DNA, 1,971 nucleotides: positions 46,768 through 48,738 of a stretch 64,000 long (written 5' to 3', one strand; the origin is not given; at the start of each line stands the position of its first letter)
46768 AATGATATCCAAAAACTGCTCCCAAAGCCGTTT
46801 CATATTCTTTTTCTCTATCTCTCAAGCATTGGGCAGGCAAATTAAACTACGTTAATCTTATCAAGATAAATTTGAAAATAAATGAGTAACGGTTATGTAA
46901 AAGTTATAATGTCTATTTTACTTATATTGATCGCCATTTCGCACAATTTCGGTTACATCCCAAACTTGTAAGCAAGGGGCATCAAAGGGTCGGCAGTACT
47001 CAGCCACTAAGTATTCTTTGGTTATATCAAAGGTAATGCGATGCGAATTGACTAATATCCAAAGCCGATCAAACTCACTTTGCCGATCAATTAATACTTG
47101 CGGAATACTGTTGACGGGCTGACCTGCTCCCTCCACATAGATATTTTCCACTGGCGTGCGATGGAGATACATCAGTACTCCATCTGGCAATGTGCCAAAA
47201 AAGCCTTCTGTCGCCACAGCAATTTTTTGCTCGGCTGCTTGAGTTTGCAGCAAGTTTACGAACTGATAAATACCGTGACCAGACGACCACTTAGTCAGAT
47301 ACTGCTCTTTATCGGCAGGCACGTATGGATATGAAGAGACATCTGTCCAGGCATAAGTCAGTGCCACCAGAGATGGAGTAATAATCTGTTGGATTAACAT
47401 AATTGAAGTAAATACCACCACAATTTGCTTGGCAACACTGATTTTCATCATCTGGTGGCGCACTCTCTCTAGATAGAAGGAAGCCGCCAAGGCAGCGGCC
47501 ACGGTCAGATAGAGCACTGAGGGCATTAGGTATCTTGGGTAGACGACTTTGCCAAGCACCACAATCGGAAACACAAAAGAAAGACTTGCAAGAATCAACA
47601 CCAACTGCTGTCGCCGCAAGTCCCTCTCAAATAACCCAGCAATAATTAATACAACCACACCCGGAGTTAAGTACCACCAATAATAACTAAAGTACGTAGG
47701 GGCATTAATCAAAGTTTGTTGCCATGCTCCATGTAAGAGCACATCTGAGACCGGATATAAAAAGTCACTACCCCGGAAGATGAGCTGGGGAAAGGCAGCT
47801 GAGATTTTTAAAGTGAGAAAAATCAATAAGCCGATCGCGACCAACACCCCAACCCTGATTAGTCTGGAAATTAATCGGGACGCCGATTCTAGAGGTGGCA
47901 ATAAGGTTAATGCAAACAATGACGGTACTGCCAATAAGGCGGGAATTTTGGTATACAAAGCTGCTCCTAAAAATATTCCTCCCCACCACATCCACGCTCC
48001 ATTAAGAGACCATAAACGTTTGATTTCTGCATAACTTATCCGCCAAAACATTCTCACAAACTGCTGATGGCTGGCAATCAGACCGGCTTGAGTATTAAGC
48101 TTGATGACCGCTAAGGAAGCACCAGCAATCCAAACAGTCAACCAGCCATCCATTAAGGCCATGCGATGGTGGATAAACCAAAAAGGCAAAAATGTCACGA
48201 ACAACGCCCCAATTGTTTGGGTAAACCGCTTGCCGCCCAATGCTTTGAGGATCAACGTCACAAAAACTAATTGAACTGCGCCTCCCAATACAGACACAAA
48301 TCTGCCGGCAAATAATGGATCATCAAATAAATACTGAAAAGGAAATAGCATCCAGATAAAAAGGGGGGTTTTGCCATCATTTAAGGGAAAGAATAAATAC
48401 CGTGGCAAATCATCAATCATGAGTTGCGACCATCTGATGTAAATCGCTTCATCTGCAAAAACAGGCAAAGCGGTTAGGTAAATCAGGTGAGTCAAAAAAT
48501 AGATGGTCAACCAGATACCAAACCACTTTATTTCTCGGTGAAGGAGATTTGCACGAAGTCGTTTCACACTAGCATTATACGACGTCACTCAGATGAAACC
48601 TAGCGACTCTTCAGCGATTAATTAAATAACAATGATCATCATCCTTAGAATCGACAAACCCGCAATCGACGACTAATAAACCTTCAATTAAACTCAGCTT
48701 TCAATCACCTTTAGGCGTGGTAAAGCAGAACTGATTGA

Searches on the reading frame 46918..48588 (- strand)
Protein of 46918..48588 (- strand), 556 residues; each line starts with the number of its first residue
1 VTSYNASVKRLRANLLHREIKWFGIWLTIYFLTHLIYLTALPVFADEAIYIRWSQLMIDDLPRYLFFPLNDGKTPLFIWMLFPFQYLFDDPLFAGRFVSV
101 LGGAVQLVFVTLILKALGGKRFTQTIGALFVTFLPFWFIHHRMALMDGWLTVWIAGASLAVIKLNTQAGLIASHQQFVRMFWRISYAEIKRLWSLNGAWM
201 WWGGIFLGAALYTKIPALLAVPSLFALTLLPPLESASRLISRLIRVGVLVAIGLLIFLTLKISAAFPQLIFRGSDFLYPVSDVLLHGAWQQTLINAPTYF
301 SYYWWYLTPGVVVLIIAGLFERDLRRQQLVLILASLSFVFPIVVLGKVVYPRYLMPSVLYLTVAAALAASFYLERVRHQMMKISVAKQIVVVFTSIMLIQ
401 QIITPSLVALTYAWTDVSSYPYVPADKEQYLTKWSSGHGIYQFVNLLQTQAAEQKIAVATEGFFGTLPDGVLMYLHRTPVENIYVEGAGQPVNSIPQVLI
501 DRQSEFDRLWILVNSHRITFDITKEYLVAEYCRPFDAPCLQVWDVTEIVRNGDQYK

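Call 4: search_protein_families(library=pfam, proteins=[window:46918-48588:-], max_evalue=0.01)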
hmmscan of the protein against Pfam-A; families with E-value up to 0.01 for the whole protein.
window:46918-48588:- (556 aa): 1 family
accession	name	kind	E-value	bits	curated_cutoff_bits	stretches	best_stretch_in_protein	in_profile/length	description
PF02366.24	PMT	-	1.5e-06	28.4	22.7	1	74-258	63-234/245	Dolichyl-phosphate-mannose-protein mannosyltransferase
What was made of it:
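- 46918..48588 (-): PMT-like GT-C (556 aa) with a DE motif. PF02366 PMT matches at E 1.5e-6 (call 4).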

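Call 5: search_protein_families(library=ncbifam, proteins=[window:46918-48588:-], max_evalue=0.01)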
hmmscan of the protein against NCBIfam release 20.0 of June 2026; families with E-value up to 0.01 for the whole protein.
window:46918-48588:- (556 aa): 0 families

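Call 22: search_solved_structures(query=window:46918-48588:-, max_evalue=1)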
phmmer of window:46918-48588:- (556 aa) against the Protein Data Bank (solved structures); distinct sequences matched with E-value up to 1: 0.

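Call 43: search_solved_structures(query=A4, max_evalue=1, show_alignments=1)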
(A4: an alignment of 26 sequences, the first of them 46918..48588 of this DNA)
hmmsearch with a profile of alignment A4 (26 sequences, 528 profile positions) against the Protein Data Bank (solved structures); distinct sequences matched with E-value up to 1: 3.
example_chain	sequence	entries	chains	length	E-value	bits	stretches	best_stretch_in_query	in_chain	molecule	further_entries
9i5k_A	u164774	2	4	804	9.2e-06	27.9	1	87-264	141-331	Dolichyl-phosphate-mannose--protein mannosyltransferase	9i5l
9e61_A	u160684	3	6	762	0.00059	21.9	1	88-206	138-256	Dolichyl-phosphate-mannose--protein mannosyltransferase 4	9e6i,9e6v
6p25_B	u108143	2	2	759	0.005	18.9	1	108-244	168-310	Dolichyl-phosphate-mannose--protein mannosyltransferase 2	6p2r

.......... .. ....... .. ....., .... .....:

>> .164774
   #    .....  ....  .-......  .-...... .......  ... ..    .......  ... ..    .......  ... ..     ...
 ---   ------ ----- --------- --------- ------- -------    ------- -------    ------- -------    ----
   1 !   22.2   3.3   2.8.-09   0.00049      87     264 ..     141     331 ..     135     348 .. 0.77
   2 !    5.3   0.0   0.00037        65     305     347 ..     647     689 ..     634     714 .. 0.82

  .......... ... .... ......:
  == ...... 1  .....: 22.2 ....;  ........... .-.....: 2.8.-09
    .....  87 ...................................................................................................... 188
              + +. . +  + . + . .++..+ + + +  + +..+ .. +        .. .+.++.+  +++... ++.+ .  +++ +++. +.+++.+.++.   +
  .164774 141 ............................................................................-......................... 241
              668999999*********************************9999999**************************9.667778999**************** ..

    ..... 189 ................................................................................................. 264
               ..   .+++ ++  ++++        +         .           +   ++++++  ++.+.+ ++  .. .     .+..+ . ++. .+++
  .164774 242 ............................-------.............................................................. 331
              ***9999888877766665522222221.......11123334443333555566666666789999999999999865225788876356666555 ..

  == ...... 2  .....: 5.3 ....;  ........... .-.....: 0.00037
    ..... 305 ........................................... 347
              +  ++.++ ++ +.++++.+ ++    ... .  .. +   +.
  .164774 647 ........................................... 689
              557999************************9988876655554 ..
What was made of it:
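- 46918..48588 (-): The family profile hits protein O-mannosyltransferase structures 9I5K (E 9e-6), 9E61 and 6P25 (call 43).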
